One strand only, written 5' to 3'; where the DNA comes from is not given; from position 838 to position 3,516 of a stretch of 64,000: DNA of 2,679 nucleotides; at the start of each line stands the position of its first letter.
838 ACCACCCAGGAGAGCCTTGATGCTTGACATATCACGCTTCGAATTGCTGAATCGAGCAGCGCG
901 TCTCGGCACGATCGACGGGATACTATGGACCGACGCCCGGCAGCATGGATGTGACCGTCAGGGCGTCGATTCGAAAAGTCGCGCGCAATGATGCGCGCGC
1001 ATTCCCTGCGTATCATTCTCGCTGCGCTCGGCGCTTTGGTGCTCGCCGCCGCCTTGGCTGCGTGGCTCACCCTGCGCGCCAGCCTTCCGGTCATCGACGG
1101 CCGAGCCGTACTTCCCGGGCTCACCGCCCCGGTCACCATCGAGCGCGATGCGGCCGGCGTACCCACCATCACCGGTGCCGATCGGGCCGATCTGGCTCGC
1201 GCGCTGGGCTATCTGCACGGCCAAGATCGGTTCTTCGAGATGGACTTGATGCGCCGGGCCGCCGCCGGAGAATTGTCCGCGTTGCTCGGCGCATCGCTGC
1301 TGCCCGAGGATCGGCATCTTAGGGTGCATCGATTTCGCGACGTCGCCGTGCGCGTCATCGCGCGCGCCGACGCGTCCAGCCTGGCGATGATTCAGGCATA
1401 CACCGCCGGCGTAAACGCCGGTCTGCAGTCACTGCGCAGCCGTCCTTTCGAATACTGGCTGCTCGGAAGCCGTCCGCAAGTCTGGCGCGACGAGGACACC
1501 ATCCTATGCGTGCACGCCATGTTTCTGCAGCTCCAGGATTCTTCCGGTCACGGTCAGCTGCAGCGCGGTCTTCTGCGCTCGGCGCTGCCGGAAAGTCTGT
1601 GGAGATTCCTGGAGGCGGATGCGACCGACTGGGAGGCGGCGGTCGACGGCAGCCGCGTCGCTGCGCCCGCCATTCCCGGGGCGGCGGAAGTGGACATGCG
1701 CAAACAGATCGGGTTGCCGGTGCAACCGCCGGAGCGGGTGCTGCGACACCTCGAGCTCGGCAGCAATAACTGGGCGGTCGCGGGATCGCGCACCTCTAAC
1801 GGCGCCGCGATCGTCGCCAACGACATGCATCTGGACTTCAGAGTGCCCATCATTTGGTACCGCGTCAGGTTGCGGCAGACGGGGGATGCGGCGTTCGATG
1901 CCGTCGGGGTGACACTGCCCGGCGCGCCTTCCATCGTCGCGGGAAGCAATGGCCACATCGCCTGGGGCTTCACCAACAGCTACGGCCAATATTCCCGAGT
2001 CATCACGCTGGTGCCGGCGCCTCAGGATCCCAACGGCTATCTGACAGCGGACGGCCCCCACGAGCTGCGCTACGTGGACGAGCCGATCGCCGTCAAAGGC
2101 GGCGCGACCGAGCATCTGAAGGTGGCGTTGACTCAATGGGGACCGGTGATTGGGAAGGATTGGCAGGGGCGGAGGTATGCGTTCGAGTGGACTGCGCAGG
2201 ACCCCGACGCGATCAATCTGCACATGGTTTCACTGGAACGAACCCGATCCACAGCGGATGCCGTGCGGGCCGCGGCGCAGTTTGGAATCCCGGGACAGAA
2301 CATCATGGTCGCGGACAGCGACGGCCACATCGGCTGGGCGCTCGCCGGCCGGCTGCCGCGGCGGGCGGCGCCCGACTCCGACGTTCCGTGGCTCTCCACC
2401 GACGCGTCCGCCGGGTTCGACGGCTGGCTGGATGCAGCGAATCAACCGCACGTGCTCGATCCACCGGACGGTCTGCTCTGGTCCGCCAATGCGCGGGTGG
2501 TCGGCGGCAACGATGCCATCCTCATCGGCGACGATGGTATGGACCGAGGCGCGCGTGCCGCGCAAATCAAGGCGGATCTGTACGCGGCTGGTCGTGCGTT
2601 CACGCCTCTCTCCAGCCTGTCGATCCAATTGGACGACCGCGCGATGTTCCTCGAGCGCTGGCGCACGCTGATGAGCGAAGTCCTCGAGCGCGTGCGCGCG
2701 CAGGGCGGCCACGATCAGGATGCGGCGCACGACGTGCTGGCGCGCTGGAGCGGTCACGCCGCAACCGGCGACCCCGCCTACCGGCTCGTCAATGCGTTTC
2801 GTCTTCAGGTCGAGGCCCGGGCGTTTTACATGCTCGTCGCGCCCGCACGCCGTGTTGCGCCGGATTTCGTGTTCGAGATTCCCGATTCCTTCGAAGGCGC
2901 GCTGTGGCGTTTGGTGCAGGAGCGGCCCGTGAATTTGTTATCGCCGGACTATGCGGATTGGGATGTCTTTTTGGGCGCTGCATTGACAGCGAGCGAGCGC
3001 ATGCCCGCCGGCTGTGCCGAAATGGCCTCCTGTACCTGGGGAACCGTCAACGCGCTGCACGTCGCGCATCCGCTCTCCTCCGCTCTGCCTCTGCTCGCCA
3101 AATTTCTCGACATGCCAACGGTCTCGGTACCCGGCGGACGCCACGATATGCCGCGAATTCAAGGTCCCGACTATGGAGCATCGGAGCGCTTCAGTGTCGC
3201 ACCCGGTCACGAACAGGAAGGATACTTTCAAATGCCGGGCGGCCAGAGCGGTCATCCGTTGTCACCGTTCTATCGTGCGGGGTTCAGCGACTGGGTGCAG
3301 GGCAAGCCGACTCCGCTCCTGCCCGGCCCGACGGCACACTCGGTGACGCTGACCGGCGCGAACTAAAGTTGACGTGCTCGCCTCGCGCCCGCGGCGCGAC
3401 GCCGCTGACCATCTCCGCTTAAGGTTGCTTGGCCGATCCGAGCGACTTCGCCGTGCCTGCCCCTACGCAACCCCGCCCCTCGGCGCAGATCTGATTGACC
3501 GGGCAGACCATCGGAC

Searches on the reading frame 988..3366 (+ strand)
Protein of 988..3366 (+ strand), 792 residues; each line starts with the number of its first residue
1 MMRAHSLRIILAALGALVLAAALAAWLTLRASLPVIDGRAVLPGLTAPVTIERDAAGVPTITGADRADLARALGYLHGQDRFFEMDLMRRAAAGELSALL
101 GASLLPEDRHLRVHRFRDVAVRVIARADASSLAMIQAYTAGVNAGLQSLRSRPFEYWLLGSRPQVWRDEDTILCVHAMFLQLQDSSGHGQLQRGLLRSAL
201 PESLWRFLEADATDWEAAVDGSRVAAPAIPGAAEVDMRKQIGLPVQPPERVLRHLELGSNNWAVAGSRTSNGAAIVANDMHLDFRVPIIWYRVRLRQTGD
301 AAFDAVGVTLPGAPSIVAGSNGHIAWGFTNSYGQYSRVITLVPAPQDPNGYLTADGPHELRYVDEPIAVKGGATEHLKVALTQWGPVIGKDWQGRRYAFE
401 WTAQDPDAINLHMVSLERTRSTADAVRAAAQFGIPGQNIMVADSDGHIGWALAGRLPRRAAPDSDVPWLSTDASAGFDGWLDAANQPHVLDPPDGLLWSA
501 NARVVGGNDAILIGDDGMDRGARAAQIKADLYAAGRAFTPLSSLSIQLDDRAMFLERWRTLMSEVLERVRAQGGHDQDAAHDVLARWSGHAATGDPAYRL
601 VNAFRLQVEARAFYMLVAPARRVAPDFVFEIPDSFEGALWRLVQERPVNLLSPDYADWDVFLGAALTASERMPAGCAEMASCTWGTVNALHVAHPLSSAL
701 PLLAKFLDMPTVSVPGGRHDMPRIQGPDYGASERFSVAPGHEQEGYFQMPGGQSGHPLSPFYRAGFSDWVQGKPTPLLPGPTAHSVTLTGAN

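Call 78: search_protein_families(library=pfam, proteins=[window:988-3366:+], max_evalue=0.0001)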
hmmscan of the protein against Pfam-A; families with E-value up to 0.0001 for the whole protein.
window:988-3366:+ (792 aa): 1 family
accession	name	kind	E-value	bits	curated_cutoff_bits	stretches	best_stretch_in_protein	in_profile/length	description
PF01804.23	Penicil_amidase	-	1.4e-141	474.2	21.3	1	48-778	1-667/675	Penicillin amidase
